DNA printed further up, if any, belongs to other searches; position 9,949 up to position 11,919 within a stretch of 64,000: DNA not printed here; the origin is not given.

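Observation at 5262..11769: Psr/Phs/Ttr-like molybdoenzyme operon with a monoheme cytochrome c and a cytoplasmic tandem MvhD/ferredoxin protein, next to a dedicated two-component system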

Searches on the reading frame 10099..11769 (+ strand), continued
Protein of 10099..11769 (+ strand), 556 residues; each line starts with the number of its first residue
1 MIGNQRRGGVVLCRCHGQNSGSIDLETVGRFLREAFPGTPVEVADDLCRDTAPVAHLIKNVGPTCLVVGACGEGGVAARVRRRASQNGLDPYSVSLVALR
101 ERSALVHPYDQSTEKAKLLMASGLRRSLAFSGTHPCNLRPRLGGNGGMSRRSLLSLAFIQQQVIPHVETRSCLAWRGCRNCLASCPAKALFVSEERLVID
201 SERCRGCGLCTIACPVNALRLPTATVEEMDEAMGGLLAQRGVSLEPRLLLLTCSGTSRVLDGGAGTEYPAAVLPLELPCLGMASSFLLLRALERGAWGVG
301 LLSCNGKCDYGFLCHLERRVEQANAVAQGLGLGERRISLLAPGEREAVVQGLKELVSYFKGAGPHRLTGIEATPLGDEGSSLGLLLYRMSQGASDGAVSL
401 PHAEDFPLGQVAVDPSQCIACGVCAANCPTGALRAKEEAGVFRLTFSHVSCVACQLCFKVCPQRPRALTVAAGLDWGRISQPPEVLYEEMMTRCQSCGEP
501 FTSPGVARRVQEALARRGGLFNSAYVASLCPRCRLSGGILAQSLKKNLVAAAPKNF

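Call 28: find_homologous_proteins(query=A1, max_evalue=1e-20)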
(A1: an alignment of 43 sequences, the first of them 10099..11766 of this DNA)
Query A1 (43 sequences) (556 aa, profile of the alignment): 41 proteins with E <= 1e-20 among 8000 candidates.
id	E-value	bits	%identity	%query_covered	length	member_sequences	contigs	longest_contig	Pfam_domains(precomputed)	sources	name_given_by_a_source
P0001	9.3e-164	564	99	100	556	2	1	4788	PF14697.12,PF12797.13,PF02662.22,PF12837.13,PF00037.33,PF13484.12,PF12838.13,PF25160.2,PF13237.12,PF13187.12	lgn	-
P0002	5.8e-141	489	33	95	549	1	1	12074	PF14697.12,PF12797.13,PF12837.13,PF00037.33,PF13484.12,PF12838.13,PF13459.12,PF25160.2,PF13237.12,PF13183.12,PF13187.12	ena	-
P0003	5.8e-131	456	28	91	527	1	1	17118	PF14697.12,PF12797.13,PF02662.22,PF12837.13,PF00037.33,PF13484.12,PF12838.13,PF13237.12,PF13183.12,PF13187.12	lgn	-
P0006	7.2e-96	340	27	85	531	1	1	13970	PF14697.12,PF12797.13,PF12837.13,PF00037.33,PF13484.12,PF12838.13,PF13534.12,PF13237.12,PF13183.12,PF13187.12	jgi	-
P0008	3.4e-94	335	27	85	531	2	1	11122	PF14697.12,PF12837.13,PF00037.33,PF13484.12,PF12838.13,PF13534.12,PF13237.12,PF13187.12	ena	-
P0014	4.1e-58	216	26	27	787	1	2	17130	PF14697.12,PF17179.10,PF13450.13,PF02662.22,PF07992.21,PF12837.13,PF12798.13,PF13484.12,PF12838.13,PF13534.12,PF12800.13,PF12831.14,PF01266.31,PF12797.13,PF00890.31,PF00037.33,PF25160.2,PF13237.12,PF13183.12,PF13187.12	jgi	jgi:heterodisulfide reductase subunit A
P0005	5.9e-57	212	27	68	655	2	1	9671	PF14697.12,PF12797.13,PF12837.13,PF00037.33,PF13484.12,PF12838.13,PF25160.2,PF13237.12,PF13187.12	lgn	-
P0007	8.2e-54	201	27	34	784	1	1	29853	PF14697.12,PF13450.13,PF02662.22,PF07992.21,PF12837.13,PF13484.12,PF12838.13,PF12831.14,PF01266.31,PF12797.13,PF00037.33,PF25160.2,PF13237.12,PF13183.12,PF13187.12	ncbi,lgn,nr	ncbi:MAG: hydrogenase iron-sulfur subunit [Methanosarcinales archaeon]|nr:hydrogenase iron-sulfur su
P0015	1.4e-53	201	23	31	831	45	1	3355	PF14697.12,PF13450.13,PF02662.22,PF07992.21,PF12837.13,PF13484.12,PF12838.13,PF12831.14,PF01266.31,PF00037.33,PF25160.2,PF13237.12,PF13187.12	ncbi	-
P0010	1.3e-42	164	32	25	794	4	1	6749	PF14697.12,PF13450.13,PF02662.22,PF07992.21,PF12837.13,PF03486.21,PF12838.13,PF12800.13,PF12831.14,PF12797.13,PF00037.33,PF25160.2,PF13187.12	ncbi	ncbi:MAG: hydrogenase iron-sulfur subunit [Thermoplasmata archaeon]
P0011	2.0e-36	144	22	38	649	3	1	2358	PF14697.12,PF17179.10,PF13450.13,PF07992.21,PF12837.13,PF00070.34,PF12798.13,PF13484.12,PF12838.13,PF13534.12,PF13459.12,PF12800.13,PF12831.14,PF01266.31,PF12797.13,PF00037.33,PF25160.2,PF13237.12,PF13183.12,PF13187.12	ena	-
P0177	5.0e-35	139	31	13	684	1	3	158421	PF14697.12,PF13450.13,PF07992.21,PF12837.13,PF00070.34,PF13484.12,PF12838.13,PF01134.29,PF12831.14,PF01266.31,PF12797.13,PF00890.31,PF00037.33,PF25160.2,PF13237.12,PF13187.12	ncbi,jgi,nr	ncbi:MAG: CoB--CoM heterodisulfide reductase iron-sulfur subunit A family protein [Desulfovibrionace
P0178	4.5e-32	130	23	38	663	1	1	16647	PF14697.12,PF13450.13,PF07992.21,PF12837.13,PF13484.12,PF12838.13,PF13534.12,PF12831.14,PF01266.31,PF12797.13,PF00037.33,PF25160.2,PF13237.12,PF13187.12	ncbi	-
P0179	1.0e-29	122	22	38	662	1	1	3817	PF01266.31,PF13450.13,PF07992.21,PF12837.13,PF00037.33,PF13484.12,PF12838.13,PF25160.2,PF13187.12,PF12831.14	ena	-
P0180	1.3e-29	121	32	14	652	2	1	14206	PF14697.12,PF17179.10,PF13450.13,PF07992.21,PF12837.13,PF03486.21,PF12798.13,PF13484.12,PF12838.13,PF12800.13,PF01134.29,PF12831.14,PF01266.31,PF12797.13,PF00890.31,PF00037.33,PF25160.2,PF13237.12,PF13187.12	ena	-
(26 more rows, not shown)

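Call 29: find_encoding_contigs(protein=P0028, flank=10000, max_places=2)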
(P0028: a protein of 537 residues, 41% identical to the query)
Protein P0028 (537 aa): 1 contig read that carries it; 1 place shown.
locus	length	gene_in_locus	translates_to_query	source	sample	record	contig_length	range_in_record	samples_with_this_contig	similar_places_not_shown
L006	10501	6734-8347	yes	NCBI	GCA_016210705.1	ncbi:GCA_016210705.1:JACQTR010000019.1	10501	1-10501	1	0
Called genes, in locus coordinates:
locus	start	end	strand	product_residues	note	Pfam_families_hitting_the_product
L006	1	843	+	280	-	PF01590:GAF (weak), PF13185:GAF_2, PF13492:GAF_3, PF07730:HisKA_3, PF13581:HATPase_c_2 (weak), PF02518:HATPase_c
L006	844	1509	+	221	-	PF00072:Response_reg, PF00196:GerE, PF04545:Sigma70_r4 (weak), PF08281:Sigma70_r4_2 (weak)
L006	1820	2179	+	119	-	-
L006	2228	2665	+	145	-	PF07635:PSCyt1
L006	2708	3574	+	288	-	PF10518:TAT_signal (weak), PF13187:Fer4_9 (weak), PF13237:Fer4_10 (weak), PF13247:Fer4_11, PF00037:Fer4 (weak), PF12797:Fer4_2 (weak), PF12837:Fer4_6 (weak), PF13237:Fer4_10 (weak), +2 more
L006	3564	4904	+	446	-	PF03916:NrfD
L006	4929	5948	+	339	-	PF02369:Big_1 (weak)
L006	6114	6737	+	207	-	PF02613:Nitrate_red_del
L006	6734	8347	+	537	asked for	PF12838:Fer4_7, PF14697:Fer4_21 (weak), PF13237:Fer4_10 (weak), PF25160:LdpA_Fe-S-bd (weak), PF00037:Fer4 (weak), PF02662:FlpD, PF00037:Fer4 (weak), PF12838:Fer4_7 (weak), +7 more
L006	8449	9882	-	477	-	PF26314:MptA_B_family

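Call 30: predict_structure(alignment_id=A1)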
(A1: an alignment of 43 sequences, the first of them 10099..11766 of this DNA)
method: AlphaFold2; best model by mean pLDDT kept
length: 556 residues; sequences in the alignment: 43
mean_pLDDT: 91.4   pTM: 0.90
mean pLDDT of the five models: 91.4, 89.6, 89.0, 88.4, 88.3
residues with pLDDT >= 90: 440; 70-90: 79; 50-70: 33; < 50: 4
segments of 3 or more residues with pLDDT < 50: none
pLDDT, mean of each block of 10 residues (from residue 1): 76 94 98 97 94 97 97 87 96 96 95 98 98 95 72 74 95 94 96 97 95 95 96 96 96 90 83 97 97 98 83 91 94 94 90 97 94 88 94 71 86 97 96 97 97 95 96 93 97 96 94 86 85 84 68 49
secondary structure, 60 per line:
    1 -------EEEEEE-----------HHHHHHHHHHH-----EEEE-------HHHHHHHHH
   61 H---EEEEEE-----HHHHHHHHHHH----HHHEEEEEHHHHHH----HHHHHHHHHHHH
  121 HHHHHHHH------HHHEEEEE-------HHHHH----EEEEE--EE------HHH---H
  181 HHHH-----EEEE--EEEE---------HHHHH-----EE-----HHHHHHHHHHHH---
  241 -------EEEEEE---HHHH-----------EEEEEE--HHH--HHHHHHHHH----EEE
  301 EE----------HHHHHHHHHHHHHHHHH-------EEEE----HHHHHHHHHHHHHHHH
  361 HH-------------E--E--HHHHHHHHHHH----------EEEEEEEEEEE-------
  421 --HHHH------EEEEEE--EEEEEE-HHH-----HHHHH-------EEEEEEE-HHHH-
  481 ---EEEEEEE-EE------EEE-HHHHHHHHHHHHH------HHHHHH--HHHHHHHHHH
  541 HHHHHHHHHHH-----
elements in order: E8-13 H25-35 E41-44 H52-61 E65-70 H76-86 E94-98 H99-104 H109-128 E138-142 H150-154 E159-163 H180-184 E190-193 E196-199 H209-213 H226-237 E248-253 H257-260 E272-277 H285-293 E298-302 H313-329 E337-340 H345-362 H382-392 E403-413 H423-426 E433-438 E441-446 H456-460 E468-474 H476-479 E484-490 E500-502 H504-516 H523-528 H531-551
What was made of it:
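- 10099..11769 (+): Gene D: 556-aa cytoplasmic poly-Fe-S protein with no signal peptide and no membrane helix. The AlphaFold model has pLDDT 91.4 and pTM 0.90 (call 30).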

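Call 32: find_encoding_contigs(protein=P0029, flank=10000, max_places=2)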
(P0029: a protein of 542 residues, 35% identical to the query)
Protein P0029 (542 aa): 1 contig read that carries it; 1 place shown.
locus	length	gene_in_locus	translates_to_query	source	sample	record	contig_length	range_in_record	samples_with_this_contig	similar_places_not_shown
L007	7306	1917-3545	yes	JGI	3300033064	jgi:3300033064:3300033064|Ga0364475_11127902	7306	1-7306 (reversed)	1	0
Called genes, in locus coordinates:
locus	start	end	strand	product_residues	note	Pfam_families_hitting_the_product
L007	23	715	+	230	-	PF12797:Fer4_2 (weak), PF12837:Fer4_6 (faint), PF13237:Fer4_10 (weak), PF12838:Fer4_7 (weak), PF13247:Fer4_11, PF13187:Fer4_9 (weak), PF00037:Fer4 (weak), PF12838:Fer4_7, +2 more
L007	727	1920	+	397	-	PF03916:NrfD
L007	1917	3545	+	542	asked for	PF12838:Fer4_7, PF13187:Fer4_9 (weak), PF13237:Fer4_10 (weak), PF02662:FlpD, PF13237:Fer4_10 (weak), PF14697:Fer4_21, PF12838:Fer4_7, PF13187:Fer4_9 (weak), +4 more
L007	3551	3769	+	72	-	-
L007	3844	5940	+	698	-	PF12797:Fer4_2 (weak), PF13237:Fer4_10, PF13183:Fer4_8, PF13187:Fer4_9, PF13484:Fer4_16 (weak), PF13534:Fer4_17 (weak), PF02754:CCG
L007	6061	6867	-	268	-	PF01145:Band_7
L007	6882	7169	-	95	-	PF01957:NfeD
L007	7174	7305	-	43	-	?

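Call 34: fold_search(model_id=the predicted structure, library=pdb)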
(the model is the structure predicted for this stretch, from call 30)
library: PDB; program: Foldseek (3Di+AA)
matches with E <= 10: 1056; with E <= 0.001: 14
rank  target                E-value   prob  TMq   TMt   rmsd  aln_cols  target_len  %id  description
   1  5odc_A                6.3e-12  1.00  0.23  0.20  27.9       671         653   16  Heterodisulfide reductase / [NiFe]-hydrogenase complex from Methanothermococcus thermolithotrophicus at 2.3 A resoluti (released 2017-08-30)
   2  5odh_A                7.0e-12  1.00  0.23  0.20  27.6       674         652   16  Heterodisulfide reductase / [NiFe]-hydrogenase complex from Methanothermococcus thermolithotrophicus soaked with heter (released 2017-08-30)
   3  5odi_A                1.4e-11  1.00  0.22  0.19  26.9       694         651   14  Heterodisulfide reductase / [NiFe]-hydrogenase complex from Methanothermococcus thermolithotrophicus cocrystallized wi (released 2017-08-30)
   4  8rvu_A                2.0e-11  1.00  0.23  0.20  29.2       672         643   15  CryoEM structure of the Elp-Hdr complex of Methanothermobacter marburgensis state 2 (composite structure) (released 2025-05-14)
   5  8rvy_A                2.3e-11  1.00  0.23  0.20  30.6       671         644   16  CryoEM structure of the Elp-Hdr complex of Methanothermobacter marburgensis state 1 (composite structure) (released 2025-05-14)
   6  7bkd_A                4.5e-11  1.00  0.22  0.19  30.1       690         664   16  Formate dehydrogenase - heterodisulfide reductase - formylmethanofuran dehydrogenase complex from Methanospirillum hun (released 2021-09-29)
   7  7bkb_A                8.7e-11  1.00  0.22  0.19  29.0       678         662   14  Formate dehydrogenase - heterodisulfide reductase - formylmethanofuran dehydrogenase complex from Methanospirillum hun (released 2021-09-29)
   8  7z0s_F                3.7e-07  1.00  0.22  0.69   5.1       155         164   22  Structure of the Escherichia coli formate hydrogenlyase complex (anaerobic preparation, without formate dehydrogenase  (released 2022-09-28)
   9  7z0t_F                1.8e-06  1.00  0.20  0.75   3.3       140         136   22  Structure of the Escherichia coli formate hydrogenlyase complex (aerobic preparation, composite structure) (released 2022-09-28)
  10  5odh_D                1.4e-04  1.00  0.20  0.75   3.1       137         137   23  Heterodisulfide reductase / [NiFe]-hydrogenase complex from Methanothermococcus thermolithotrophicus soaked with heter (released 2017-08-30)
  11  5odc_D                1.5e-04  1.00  0.21  0.78   2.2       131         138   24  Heterodisulfide reductase / [NiFe]-hydrogenase complex from Methanothermococcus thermolithotrophicus at 2.3 A resoluti (released 2017-08-30)
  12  1gt8_D                2.3e-04  0.60  0.14  0.10  22.2       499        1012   11  DIHYDROPYRIMIDINE DEHYDROGENASE (DPD) FROM PIG, TERNARY COMPLEX WITH NADPH AND URACIL-4-ACETIC ACID (released 2002-04-11)
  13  7bkb_F                3.6e-04  1.00  0.20  0.77   2.6       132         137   23  Formate dehydrogenase - heterodisulfide reductase - formylmethanofuran dehydrogenase complex from Methanospirillum hun (released 2021-09-29)
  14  8f5w_B                8.1e-04  0.63  0.16  0.11  21.6       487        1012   12  Dihydropyrimidine Dehydrogenase (DPD) C671S Mutant Soaked with Dihydrothymine and NADPH Quasi-Anaerobically (released 2023-02-01)
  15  8rvu_F                1.1e-03  1.00  0.20  0.79   2.6       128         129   24  CryoEM structure of the Elp-Hdr complex of Methanothermobacter marburgensis state 2 (composite structure) (released 2025-05-14)
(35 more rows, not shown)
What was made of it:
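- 11323..11742 (+): D residues 409-548: second 2x[4Fe-4S] domain plus a C-terminal Cys4 site (C494, C497, C530, C533), NapF/HycF-like. HycF 7z0s_F gives TM 0.69-0.75 (call 34).
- On MvhD/FlpD (PF02662): The fold match to 5odc_D has TM 0.78 (call 34).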

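Call 38: find_related_loci(query=window:10099-11766:+, collection=genome_contigs, flank=10000)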
Query window:10099-11766:+ (556 aa) in genome_contigs; peptide patterns used: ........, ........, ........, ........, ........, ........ (x = any residue, [..] = any of these).
137 stretches matched a pattern; 9 encode a relative of the query (tblastn E <= 1e-3); 9 distinct loci.
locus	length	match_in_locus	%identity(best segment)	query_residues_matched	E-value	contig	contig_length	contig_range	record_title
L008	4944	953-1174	38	394-470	4e-9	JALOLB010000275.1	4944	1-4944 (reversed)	MAG: Thermoanaerobaculaceae bacterium isolate Prado014 scaffold_44916, whole genome shotgun sequence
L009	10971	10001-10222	37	394-470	1e-8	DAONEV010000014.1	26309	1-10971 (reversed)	MAG TPA_asm: Thermoanaerobaculaceae bacterium isolate AMR_MDS_3860 NODE_1866_length_26309_cov_5.049745, whole genome sho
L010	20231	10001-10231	36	165-486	4e-7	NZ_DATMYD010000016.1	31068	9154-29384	MAG: Sporomusa sp. isolate SMAG_U13137 k141_24782, whole genome shotgun sequence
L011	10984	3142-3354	36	165-464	5e-7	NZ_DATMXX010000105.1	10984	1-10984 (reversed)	MAG: Sporomusa sp. isolate SMAG_U13131 k141_127796, whole genome shotgun sequence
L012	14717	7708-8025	36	165-464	7e-7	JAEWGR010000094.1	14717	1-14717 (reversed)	MAG: Bacillota bacterium isolate OH_PBlB_39 k127_903128, whole genome shotgun sequence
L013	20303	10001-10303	31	138-239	7e-6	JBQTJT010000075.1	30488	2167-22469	MAG: Reyranella sp. isolate SAW166 c_000000113714, whole genome shotgun sequence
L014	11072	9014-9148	38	416-463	3e-5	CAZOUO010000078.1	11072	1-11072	MAG TPA_asm: uncultured Thermotogae bacterium isolate SRP323688_co1_20 genome assembly, contig: NODE_8919_length_11072_c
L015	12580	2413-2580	40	178-462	4e-5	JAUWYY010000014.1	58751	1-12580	MAG: bacterium isolate CSMAG_2722 CSMAG_2722_k141_905391_length_58751_cov_13.3806, whole genome shotgun sequence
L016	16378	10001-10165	33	176-230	9e-5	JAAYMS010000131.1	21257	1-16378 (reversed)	MAG: Bacillota bacterium isolate AS20ysBPTH_44 63594_AS20, whole genome shotgun sequence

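Call 39: list_cluster_members(proteins=[P0030, P0032, P0034, P0039, P0041, P0046, P0056, P0095, P0166, P0106])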
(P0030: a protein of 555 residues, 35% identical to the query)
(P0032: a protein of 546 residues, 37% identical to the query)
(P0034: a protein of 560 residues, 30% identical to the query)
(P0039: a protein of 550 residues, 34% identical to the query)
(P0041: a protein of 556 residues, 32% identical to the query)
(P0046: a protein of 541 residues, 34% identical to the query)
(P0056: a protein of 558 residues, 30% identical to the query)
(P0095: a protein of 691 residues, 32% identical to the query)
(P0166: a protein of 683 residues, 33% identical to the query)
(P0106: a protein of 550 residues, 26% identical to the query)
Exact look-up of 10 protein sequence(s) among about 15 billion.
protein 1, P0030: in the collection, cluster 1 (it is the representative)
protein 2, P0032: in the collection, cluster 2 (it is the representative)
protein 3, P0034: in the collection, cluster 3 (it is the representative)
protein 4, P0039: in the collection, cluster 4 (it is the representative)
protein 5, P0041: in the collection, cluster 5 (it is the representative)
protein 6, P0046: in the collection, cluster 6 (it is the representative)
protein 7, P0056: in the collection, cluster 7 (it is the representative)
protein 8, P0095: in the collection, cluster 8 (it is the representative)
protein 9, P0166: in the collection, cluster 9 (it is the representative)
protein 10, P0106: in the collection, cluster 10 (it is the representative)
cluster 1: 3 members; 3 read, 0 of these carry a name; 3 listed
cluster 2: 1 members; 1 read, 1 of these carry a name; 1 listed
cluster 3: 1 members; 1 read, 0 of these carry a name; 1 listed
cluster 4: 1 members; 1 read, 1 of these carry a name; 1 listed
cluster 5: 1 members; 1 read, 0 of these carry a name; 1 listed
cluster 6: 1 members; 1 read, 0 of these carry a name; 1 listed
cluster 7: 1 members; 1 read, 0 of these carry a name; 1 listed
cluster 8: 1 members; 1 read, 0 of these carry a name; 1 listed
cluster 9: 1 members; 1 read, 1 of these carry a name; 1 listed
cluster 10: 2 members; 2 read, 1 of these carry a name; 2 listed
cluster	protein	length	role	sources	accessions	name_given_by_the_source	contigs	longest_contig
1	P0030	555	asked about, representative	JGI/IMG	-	-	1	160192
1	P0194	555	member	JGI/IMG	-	-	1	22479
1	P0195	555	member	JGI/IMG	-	-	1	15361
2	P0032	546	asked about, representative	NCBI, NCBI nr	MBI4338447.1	MAG: 4Fe-4S binding protein [Chloroflexi bacterium] | 4Fe-4S binding protein [Chloroflexota bacterium]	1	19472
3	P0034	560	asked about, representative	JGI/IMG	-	-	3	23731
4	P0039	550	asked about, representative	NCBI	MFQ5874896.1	MAG: 4Fe-4S binding protein [Dehalococcoidia bacterium]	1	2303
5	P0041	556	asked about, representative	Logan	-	-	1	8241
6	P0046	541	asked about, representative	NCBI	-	-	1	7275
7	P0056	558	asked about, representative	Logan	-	-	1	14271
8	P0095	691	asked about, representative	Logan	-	-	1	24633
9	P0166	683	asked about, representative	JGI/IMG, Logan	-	heterodisulfide reductase subunit A-like polyferredoxin/coenzyme F420-reducing ...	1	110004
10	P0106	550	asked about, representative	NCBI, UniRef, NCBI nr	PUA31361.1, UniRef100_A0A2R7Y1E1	MAG: hypothetical protein B9J98_06720 [Candidatus Terraquivivens tikiterensis] | 4Fe-4S ferredoxin-type domain-containing protein n=1 Tax=Candidatus Terraquivivens ...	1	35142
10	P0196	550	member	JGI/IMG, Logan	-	-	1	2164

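Call 40: find_encoding_contigs(protein=P0030, flank=9000, max_places=1)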
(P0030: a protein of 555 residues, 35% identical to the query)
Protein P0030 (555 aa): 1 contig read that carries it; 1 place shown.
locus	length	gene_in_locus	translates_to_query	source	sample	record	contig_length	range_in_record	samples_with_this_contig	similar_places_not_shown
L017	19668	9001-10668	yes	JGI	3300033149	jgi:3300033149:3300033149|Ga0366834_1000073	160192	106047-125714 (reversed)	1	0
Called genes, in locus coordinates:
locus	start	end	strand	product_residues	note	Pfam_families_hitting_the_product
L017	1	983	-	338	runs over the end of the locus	PF02653:BPD_transp_2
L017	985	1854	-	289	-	PF02653:BPD_transp_2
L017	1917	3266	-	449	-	PF13458:Peripla_BP_6, PF01094:ANF_receptor, PF13433:Peripla_BP_5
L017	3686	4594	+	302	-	PF01040:UbiA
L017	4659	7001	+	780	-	PF04879:Molybdop_Fe4S4, PF00384:Molybdopterin, PF01568:Molydop_binding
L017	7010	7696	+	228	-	PF12797:Fer4_2 (faint), PF12837:Fer4_6 (faint), PF13187:Fer4_9 (faint), PF12838:Fer4_7 (weak), PF13247:Fer4_11, PF00037:Fer4 (weak), PF13237:Fer4_10 (weak), PF12838:Fer4_7, +3 more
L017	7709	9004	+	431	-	PF03916:NrfD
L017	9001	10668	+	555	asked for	PF12838:Fer4_7, PF13187:Fer4_9 (weak), PF13237:Fer4_10 (weak), PF25160:LdpA_Fe-S-bd (weak), PF02662:FlpD, PF13237:Fer4_10, PF14697:Fer4_21, PF12838:Fer4_7, +6 more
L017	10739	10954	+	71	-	-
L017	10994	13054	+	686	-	PF00037:Fer4 (faint), PF12797:Fer4_2 (weak), PF13183:Fer4_8, PF13187:Fer4_9, PF13237:Fer4_10, PF13484:Fer4_16 (weak), PF13534:Fer4_17 (weak), PF02754:CCG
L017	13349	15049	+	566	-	PF01565:FAD_binding_4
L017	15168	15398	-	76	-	PF00550:PP-binding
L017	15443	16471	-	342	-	PF02504:FA_synthesis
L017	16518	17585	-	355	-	PF01869:BcrAD_BadFG, PF00037:Fer4 (weak), PF12837:Fer4_6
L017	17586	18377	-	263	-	PF01869:BcrAD_BadFG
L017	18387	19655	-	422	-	PF06050:HGD-D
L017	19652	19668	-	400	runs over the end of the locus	PF06050:HGD-D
